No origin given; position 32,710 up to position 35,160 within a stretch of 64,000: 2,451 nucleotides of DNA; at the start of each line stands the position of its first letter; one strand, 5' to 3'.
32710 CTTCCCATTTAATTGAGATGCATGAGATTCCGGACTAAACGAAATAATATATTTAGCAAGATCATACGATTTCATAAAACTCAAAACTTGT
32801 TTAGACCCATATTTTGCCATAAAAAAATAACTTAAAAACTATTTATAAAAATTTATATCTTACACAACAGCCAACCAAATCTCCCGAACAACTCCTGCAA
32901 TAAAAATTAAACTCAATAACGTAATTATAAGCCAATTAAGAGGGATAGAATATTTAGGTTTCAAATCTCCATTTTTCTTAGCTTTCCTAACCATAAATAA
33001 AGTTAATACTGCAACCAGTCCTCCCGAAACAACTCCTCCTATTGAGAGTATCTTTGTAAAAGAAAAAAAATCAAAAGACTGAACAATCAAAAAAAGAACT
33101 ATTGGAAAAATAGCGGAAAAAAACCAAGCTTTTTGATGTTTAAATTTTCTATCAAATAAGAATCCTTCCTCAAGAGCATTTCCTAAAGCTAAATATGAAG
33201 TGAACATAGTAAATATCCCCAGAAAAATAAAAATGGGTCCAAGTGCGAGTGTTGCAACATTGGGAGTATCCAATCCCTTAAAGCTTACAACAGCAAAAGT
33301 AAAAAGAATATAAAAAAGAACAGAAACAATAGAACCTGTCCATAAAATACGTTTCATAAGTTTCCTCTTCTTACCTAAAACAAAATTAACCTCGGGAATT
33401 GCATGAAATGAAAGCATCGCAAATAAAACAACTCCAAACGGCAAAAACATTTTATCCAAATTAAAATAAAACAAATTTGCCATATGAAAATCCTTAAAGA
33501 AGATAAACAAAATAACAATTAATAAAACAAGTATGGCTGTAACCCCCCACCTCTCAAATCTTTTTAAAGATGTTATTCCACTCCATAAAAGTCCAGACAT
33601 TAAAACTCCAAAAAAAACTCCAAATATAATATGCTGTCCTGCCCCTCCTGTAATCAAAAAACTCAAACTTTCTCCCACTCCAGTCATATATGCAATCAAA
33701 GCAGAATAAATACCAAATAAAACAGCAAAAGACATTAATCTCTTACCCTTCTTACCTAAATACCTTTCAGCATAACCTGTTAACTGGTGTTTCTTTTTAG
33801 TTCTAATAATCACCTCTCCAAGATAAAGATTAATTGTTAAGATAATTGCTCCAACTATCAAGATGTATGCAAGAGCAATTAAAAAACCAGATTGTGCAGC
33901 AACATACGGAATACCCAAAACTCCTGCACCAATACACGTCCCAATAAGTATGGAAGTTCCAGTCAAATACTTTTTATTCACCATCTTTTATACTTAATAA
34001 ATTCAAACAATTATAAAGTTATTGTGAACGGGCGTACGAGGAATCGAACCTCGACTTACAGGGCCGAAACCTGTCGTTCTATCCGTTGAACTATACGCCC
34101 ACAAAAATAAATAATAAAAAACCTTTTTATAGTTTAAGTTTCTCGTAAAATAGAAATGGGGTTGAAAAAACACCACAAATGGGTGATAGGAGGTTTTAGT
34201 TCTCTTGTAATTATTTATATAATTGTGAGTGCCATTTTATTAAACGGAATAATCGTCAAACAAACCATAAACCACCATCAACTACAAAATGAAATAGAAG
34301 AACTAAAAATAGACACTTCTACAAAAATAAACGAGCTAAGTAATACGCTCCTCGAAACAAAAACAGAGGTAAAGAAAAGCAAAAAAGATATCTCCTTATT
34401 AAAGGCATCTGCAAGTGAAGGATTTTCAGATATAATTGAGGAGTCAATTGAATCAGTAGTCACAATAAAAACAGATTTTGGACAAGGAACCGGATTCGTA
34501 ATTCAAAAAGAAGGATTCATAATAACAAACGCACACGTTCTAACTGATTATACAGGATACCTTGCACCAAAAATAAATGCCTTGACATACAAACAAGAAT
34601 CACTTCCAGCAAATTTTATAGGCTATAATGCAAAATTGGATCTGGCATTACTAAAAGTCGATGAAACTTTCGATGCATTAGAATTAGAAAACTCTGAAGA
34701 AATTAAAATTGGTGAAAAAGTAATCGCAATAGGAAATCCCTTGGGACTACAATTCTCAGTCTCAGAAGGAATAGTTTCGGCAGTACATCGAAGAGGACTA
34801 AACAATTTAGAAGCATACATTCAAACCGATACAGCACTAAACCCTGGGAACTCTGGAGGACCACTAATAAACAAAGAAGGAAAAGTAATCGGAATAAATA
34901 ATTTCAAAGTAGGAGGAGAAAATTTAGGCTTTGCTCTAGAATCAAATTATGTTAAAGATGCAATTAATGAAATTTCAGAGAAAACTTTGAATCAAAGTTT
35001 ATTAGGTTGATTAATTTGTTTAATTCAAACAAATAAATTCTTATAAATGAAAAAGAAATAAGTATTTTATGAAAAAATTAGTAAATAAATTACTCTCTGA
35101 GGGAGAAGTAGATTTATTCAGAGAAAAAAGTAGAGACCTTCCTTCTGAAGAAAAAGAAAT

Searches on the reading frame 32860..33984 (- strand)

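Call 3: search_protein_families(library=pfam, proteins=[window:32860-33984:-], max_evalue=0.01)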
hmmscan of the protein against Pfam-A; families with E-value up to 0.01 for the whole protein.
window:32860-33984:- (374 aa): 2 families
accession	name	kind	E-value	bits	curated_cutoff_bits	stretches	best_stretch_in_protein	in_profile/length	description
PF03222.19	Trp_Tyr_perm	-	1.4e-25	90.6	22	1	4-233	3-239/393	Tryptophan/tyrosine permease family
PF03845.19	Spore_permease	-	0.0004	19.8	23.4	1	10-246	8-244/321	Spore germination protein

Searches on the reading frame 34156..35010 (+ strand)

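Call 3: search_protein_families(library=pfam, proteins=[window:34156-35010:+], max_evalue=0.01)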
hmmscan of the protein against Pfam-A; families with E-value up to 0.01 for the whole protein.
window:34156-35010:+ (284 aa): 4 families
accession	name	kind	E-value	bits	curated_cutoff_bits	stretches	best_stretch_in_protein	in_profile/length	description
PF13365.12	Trypsin_2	-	2.6e-34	119.4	27.6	1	111-247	1-144/144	Trypsin-like peptidase domain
PF00089.32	Trypsin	-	1.1e-15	58.5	20.6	1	110-270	26-220/220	Trypsin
PF10459.15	Peptidase_S46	-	0.004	16.3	22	0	224-248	626-650/698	Peptidase S46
PF25686.1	Betaherpes_U91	-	0.0084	16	27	0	15-79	21-88/157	Betaherpesvirus U91 protein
